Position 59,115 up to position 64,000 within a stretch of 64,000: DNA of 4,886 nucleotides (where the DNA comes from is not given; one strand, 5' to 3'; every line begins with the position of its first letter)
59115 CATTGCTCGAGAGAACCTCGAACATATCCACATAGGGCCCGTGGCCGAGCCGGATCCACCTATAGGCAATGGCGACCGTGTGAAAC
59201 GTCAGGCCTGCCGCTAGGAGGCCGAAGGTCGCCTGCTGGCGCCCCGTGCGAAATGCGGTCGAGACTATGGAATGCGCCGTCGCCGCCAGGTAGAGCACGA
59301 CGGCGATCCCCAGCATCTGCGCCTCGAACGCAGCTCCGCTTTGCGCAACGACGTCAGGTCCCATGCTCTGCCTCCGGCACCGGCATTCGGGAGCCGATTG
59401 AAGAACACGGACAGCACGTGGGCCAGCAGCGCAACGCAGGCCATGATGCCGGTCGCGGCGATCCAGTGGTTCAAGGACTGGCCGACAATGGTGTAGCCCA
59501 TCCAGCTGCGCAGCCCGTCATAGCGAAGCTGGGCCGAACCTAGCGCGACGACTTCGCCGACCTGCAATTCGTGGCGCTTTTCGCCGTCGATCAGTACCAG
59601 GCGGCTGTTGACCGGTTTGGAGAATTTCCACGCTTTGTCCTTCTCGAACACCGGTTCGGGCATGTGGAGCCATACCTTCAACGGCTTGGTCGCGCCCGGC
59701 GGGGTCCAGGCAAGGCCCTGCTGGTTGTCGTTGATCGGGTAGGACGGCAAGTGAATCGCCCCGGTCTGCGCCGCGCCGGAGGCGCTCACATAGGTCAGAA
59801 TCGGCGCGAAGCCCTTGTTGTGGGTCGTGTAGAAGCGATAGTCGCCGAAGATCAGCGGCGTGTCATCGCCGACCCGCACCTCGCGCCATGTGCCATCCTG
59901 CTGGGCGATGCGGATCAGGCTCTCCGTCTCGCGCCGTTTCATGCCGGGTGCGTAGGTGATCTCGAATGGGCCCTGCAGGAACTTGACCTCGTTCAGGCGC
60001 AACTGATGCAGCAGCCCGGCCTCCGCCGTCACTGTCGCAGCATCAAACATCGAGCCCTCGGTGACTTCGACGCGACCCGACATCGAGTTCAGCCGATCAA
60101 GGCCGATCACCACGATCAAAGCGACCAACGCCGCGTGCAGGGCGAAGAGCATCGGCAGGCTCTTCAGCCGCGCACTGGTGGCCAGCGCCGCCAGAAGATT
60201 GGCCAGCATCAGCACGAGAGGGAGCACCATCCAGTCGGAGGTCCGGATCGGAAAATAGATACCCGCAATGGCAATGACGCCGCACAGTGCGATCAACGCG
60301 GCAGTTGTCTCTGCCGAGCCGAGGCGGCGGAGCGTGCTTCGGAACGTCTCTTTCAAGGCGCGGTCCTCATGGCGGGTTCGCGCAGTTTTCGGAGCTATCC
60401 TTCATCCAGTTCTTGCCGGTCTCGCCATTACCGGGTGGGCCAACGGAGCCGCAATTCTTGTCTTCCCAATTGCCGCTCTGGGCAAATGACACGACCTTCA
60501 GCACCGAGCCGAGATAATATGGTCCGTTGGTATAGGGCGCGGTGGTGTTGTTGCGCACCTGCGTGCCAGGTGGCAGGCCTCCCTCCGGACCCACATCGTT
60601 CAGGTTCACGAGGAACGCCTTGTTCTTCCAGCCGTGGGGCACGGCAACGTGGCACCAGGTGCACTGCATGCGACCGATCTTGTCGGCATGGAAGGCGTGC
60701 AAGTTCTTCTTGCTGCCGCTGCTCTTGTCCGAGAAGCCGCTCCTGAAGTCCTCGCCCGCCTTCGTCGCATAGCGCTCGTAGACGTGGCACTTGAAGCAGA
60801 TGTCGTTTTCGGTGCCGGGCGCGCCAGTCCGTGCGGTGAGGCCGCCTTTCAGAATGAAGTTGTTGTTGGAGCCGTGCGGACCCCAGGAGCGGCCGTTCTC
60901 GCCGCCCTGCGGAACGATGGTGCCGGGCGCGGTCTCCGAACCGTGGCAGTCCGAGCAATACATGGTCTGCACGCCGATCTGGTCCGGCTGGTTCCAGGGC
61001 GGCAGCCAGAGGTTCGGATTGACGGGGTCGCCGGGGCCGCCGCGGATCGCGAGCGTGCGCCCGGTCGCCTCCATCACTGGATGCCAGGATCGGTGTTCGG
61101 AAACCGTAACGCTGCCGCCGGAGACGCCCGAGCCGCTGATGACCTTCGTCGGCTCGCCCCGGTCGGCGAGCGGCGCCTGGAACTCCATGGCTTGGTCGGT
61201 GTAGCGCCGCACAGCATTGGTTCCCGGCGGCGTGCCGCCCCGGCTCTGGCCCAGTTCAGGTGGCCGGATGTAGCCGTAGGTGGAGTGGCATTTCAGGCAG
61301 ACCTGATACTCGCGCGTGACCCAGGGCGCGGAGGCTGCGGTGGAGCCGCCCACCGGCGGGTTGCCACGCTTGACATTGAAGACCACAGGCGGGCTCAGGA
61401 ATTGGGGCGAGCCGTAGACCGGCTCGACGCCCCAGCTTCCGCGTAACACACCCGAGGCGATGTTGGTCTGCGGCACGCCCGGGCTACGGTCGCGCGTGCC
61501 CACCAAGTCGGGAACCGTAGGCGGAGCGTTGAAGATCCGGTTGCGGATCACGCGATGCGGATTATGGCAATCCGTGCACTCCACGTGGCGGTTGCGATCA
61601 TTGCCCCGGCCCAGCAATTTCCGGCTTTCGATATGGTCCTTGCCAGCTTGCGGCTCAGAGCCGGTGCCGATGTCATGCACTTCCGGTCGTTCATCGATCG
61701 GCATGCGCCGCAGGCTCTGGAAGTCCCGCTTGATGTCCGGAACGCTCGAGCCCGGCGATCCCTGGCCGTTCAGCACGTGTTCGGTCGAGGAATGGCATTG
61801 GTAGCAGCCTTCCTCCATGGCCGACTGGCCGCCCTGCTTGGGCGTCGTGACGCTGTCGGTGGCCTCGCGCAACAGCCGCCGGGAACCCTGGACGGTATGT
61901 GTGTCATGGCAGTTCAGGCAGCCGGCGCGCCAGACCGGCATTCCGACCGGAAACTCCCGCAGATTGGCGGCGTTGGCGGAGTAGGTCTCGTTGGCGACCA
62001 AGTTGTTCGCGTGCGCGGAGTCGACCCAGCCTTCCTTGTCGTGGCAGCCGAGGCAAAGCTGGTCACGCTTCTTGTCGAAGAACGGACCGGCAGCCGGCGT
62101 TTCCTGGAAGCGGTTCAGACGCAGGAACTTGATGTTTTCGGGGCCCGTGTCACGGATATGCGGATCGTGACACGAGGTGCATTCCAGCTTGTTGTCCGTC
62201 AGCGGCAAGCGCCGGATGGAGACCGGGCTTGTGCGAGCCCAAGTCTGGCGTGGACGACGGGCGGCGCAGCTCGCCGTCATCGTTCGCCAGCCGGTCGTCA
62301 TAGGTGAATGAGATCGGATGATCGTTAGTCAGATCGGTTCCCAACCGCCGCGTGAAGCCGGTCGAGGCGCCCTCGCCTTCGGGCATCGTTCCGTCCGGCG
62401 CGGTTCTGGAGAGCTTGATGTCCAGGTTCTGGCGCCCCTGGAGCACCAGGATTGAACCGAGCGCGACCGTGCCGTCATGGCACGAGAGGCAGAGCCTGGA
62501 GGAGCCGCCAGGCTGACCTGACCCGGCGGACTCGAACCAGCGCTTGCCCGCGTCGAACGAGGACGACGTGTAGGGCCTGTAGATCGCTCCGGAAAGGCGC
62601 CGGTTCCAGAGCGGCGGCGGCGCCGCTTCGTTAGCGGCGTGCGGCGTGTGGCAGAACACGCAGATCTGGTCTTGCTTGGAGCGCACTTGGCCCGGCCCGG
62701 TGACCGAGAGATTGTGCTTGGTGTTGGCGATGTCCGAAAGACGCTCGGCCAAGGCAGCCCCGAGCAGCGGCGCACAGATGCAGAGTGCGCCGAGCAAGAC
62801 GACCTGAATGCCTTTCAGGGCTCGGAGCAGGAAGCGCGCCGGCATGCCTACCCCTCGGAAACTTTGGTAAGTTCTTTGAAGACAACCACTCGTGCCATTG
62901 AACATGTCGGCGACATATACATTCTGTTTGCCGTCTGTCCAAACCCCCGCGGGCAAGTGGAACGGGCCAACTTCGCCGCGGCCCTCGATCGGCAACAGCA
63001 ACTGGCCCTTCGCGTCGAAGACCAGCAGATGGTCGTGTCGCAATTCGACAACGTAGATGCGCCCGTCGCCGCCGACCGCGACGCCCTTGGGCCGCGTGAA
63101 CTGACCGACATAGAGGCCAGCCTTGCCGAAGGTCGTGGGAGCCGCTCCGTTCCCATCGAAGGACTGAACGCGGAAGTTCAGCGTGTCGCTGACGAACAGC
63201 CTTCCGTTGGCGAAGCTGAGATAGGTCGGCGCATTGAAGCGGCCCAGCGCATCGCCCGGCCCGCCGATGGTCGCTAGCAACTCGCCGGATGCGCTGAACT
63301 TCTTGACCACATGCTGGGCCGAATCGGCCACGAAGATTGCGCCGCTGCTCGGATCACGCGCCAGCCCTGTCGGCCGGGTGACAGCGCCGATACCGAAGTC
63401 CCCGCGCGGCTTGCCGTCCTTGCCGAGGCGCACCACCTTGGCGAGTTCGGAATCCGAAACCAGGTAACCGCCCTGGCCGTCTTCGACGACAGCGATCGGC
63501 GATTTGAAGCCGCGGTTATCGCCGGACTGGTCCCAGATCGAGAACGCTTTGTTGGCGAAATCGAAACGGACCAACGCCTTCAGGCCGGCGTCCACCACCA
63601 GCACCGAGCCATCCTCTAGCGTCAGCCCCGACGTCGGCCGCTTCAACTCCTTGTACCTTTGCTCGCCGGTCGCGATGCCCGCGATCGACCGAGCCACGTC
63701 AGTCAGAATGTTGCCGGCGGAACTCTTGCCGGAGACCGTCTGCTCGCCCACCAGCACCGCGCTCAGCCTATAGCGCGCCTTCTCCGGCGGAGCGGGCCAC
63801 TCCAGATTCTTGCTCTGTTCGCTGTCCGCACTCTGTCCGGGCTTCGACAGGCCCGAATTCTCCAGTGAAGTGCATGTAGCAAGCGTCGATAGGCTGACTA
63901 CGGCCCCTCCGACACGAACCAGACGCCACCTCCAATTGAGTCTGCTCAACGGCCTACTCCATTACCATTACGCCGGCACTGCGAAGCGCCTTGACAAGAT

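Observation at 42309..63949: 21.6-kb multihaem-cytochrome / NHL-propeller / beta-barrel island with its own haem-attachment machinery: candidate undescribed electron-conduit system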

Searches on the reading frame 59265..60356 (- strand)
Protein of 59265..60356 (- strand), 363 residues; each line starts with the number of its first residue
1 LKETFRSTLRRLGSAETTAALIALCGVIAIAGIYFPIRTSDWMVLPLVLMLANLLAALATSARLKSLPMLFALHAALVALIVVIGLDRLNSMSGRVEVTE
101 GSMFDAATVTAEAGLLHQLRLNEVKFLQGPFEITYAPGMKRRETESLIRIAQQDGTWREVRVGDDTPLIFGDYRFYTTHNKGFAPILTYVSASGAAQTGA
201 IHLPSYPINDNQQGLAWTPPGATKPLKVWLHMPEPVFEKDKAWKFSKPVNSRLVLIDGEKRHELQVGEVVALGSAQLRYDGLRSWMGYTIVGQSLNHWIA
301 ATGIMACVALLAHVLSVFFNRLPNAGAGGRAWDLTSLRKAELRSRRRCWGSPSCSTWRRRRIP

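Call 5: search_protein_families(library=pfam, proteins=[window:59265-60356:-], max_evalue=0.01)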
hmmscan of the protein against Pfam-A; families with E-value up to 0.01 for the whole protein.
window:59265-60356:- (363 aa): 1 family
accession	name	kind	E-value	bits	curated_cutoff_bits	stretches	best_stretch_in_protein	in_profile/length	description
PF05140.19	ResB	-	8.4e-07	28.6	24.6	1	72-192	156-279/486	ResB-like family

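Call 96: find_encoding_contigs(protein=window:59265-60356:-, flank=10000, max_places=3)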
Protein window:59265-60356:- (363 aa): no gene with exactly this product is on record in the collection.

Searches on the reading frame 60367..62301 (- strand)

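Call 5: search_protein_families(library=pfam, proteins=[window:60367-62301:-], max_evalue=0.01)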
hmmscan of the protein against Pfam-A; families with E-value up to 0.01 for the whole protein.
window:60367-62301:- (644 aa): 4 families
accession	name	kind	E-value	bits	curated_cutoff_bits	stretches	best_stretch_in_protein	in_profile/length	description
PF09699.15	Paired_CXXCH_1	-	6.5e-20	71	20.6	2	122-173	3-39/41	Doubled CXXCH motif (Paired_CXXCH_1)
PF14522.11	Cytochrome_C7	-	1.3e-10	41.4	24.8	0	126-176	14-54/67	Cytochrome c7 and related cytochrome c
PF14537.11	Cytochrom_c3_2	-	1.3e-09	38.8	25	0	497-552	24-65/79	Cytochrome c3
PF22113.1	Mtrc-MtrF_II-IV_dom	-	3.4e-08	33.7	30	1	40-174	30-167/176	Outer membrane cytochrome MtrC/MtrF-like, domains II/IV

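Call 63: search_protein_families(library=ncbifam, proteins=[window:60367-62301:-], max_evalue=0.001)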
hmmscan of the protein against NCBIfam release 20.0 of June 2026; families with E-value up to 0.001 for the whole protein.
window:60367-62301:- (644 aa): 3 families
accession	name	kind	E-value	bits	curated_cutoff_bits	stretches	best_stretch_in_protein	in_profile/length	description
TIGR01905.1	paired_CXXCH_1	subfamily_domain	1.9e-16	59.7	25.2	0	121-146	2-26/41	doubled CXXCH domain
TIGR03508.1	decahem_SO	subfamily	8e-09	35.3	192.2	0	237-255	141-159/258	DmsE family decaheme c-type cytochrome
NF041028.1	decahem_GSU2203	exception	2.7e-05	23.5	325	0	31-173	167-298/317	GSU2203 family decaheme c-type cytochrome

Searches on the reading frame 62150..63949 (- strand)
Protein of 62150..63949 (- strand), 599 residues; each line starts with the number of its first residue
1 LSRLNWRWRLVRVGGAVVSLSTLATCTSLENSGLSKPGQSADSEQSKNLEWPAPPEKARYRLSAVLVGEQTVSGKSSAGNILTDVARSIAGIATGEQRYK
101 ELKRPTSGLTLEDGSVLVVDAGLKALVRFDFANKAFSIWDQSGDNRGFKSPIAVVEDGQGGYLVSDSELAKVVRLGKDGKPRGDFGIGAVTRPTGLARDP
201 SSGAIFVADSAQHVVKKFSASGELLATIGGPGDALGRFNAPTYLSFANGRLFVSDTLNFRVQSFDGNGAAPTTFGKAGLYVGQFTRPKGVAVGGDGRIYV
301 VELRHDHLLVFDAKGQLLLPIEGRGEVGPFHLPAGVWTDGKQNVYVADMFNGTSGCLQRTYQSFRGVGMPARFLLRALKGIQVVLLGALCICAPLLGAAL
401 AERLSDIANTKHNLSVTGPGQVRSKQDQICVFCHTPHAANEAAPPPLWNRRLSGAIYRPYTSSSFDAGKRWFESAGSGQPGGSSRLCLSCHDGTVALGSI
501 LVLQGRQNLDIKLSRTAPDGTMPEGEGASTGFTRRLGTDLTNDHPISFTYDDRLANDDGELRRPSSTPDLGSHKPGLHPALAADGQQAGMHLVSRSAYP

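Call 5: search_protein_families(library=pfam, proteins=[window:62150-63949:-], max_evalue=0.01)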
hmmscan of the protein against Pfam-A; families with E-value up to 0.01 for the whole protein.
window:62150-63949:- (599 aa): 4 families
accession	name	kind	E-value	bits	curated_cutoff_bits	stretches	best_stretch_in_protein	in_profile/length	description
PF01436.27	NHL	-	6.4e-14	51.6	20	1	284-309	1-25/28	NHL repeat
PF08450.18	SGL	-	6.7e-05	23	26.3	0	247-318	144-217/246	SMP-30/Gluconolactonase/LRE-like region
PF09699.15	Paired_CXXCH_1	-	0.0017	18.5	20.6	0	427-442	7-21/41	Doubled CXXCH motif (Paired_CXXCH_1)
PF17170.10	DUF5128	-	0.0019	17.9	22.9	0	244-316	49-123/321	6-bladed beta-propeller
